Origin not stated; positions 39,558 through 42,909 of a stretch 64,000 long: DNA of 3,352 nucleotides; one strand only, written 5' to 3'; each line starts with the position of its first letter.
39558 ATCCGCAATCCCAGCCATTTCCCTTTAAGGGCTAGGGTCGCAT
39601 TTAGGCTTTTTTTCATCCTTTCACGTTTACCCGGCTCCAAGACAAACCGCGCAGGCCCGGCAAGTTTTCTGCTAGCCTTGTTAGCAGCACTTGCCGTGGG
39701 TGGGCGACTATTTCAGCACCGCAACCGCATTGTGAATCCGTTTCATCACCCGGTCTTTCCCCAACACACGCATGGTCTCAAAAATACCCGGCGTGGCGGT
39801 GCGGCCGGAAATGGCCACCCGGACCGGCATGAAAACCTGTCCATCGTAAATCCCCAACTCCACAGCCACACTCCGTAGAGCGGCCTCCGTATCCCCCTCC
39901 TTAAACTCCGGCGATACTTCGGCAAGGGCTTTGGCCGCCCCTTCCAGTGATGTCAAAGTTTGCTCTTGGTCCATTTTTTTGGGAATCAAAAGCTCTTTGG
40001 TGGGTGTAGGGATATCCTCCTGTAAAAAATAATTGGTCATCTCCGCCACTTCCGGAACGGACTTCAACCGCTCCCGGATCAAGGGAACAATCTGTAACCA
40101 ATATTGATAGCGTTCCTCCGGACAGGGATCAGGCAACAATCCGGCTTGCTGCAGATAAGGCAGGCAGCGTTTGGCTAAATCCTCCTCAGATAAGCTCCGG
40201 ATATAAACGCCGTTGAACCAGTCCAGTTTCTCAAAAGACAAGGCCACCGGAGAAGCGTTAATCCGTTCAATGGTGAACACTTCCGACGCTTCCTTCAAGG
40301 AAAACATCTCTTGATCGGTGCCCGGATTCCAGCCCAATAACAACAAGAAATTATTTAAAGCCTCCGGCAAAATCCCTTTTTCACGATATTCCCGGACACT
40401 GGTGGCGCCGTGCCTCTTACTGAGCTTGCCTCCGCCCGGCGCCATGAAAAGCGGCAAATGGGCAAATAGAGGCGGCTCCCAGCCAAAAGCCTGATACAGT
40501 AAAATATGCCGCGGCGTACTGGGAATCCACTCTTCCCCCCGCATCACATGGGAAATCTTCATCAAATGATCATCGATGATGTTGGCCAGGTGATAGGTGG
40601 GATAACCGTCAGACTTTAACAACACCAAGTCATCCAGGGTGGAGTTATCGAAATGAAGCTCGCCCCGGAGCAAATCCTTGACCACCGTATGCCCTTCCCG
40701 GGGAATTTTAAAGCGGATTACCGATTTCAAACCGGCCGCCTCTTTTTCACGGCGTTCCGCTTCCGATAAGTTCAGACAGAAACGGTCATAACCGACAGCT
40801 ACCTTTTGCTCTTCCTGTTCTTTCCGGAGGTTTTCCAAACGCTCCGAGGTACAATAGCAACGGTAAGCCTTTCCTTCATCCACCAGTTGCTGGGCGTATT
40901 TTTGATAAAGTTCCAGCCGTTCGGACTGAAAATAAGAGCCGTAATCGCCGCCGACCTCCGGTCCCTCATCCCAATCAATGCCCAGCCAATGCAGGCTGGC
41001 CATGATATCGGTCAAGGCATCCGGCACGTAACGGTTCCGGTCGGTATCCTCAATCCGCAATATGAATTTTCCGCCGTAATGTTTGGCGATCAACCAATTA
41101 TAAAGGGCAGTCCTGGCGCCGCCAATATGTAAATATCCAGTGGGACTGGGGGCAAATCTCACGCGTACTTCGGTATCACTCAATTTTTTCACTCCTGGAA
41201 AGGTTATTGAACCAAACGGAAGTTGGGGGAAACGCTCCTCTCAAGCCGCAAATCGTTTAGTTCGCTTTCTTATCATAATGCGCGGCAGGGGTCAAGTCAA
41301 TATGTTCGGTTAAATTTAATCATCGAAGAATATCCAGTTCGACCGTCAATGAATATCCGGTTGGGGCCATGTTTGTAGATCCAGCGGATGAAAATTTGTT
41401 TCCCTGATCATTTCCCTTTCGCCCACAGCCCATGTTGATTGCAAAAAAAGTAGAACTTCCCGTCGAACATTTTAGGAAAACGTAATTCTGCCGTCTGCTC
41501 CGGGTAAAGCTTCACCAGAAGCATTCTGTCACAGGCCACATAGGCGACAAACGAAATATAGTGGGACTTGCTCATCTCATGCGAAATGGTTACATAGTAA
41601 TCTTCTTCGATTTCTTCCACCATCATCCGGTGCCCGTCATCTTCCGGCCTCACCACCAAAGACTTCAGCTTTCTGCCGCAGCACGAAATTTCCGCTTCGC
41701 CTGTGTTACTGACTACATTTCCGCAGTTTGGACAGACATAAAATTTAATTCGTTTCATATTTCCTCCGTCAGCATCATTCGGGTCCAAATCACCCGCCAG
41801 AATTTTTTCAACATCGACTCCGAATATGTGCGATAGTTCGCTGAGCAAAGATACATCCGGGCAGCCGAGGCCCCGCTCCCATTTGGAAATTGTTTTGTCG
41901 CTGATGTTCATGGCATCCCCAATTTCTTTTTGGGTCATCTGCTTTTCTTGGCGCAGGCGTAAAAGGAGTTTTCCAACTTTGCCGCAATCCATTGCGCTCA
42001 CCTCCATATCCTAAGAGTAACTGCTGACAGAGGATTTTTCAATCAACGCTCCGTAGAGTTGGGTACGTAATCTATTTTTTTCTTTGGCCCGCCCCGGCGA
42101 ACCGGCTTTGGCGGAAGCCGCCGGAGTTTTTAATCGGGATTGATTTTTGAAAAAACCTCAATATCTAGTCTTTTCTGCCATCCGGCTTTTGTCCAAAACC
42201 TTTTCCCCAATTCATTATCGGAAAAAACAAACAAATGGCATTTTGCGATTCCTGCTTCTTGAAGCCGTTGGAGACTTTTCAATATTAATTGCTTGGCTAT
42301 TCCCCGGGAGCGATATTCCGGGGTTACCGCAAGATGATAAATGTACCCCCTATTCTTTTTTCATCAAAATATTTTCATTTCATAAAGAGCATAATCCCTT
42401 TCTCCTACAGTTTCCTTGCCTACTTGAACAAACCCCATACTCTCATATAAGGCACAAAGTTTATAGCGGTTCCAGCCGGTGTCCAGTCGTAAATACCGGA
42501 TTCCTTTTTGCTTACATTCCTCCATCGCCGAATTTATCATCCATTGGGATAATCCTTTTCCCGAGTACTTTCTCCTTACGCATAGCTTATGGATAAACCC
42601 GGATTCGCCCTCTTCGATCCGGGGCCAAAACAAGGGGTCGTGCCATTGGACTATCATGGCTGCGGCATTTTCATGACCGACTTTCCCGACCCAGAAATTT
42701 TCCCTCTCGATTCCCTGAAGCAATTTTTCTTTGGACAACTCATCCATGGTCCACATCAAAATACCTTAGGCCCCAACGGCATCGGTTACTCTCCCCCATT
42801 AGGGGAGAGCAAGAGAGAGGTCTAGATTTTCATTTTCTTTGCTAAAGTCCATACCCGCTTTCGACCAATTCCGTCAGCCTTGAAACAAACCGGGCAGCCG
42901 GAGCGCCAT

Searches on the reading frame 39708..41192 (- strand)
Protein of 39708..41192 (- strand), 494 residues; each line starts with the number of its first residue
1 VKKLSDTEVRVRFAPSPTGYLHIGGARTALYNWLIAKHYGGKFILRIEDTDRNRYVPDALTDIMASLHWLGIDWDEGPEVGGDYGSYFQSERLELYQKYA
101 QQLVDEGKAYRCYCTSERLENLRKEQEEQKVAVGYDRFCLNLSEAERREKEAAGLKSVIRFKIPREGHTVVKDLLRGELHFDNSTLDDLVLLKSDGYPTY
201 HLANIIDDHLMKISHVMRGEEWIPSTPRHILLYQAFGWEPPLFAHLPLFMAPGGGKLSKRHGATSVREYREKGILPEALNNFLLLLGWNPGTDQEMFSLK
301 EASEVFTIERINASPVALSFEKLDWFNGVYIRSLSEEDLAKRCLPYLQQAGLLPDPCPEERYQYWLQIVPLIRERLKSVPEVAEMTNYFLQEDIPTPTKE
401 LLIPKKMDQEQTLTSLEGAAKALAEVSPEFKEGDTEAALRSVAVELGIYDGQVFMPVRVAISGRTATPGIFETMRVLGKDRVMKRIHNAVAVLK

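Call 18: find_encoding_contigs(protein=window:39708-41192:-, flank=10000, max_places=1)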
Protein window:39708-41192:- (494 aa): no gene with exactly this product is on record in the collection.

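Call 19: search_protein_families(library=pfam, proteins=[window:39708-41192:-], max_evalue=0.001)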
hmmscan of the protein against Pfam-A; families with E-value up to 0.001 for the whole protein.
window:39708-41192:- (494 aa): 2 families
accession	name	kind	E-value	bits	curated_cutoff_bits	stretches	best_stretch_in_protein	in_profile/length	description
PF00749.27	tRNA-synt_1c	-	6.2e-109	364.2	23.4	1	8-325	1-314/314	tRNA synthetases class I (E and Q), catalytic domain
PF19269.4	Anticodon_2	-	3.6e-31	108.9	23.6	1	339-489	2-140/141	Anticodon binding domain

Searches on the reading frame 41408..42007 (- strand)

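Call 19: search_protein_families(library=pfam, proteins=[window:41408-42007:-], max_evalue=0.001)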
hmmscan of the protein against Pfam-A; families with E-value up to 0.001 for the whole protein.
window:41408-42007:- (199 aa): 5 families
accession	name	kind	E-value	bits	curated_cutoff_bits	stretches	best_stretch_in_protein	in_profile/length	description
PF01381.28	HTH_3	-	7.3e-13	48.8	23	1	17-68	3-54/55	Helix-turn-helix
PF13560.12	HTH_31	-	3.2e-06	27.8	27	1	12-67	3-59/64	Helix-turn-helix domain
PF04545.22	Sigma70_r4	-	1.2e-05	25.2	24.1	1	14-44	11-41/50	Sigma-70, region 4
PF12844.13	HTH_19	-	2.5e-05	24.5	30.2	1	12-72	1-61/64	Helix-turn-helix domain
PF06397.17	Desulfoferrod_N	-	0.00037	20.5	23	1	87-115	4-34/36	Desulfoferrodoxin, N-terminal domain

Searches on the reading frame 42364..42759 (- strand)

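Call 19: search_protein_families(library=pfam, proteins=[window:42364-42759:-], max_evalue=0.001)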
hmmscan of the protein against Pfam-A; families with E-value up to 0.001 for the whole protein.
window:42364-42759:- (131 aa): 3 families
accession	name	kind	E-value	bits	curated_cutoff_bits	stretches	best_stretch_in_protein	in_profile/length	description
PF00583.31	Acetyltransf_1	-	4.7e-10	40.2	20.7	1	15-110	25-116/116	Acetyltransferase (GNAT) family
PF13508.13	Acetyltransf_7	-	6.6e-08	33.3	27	1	20-111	3-83/84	Acetyltransferase (GNAT) domain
PF13673.13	Acetyltransf_10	-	1.2e-07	32.1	23.6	1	51-118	49-115/128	Acetyltransferase (GNAT) domain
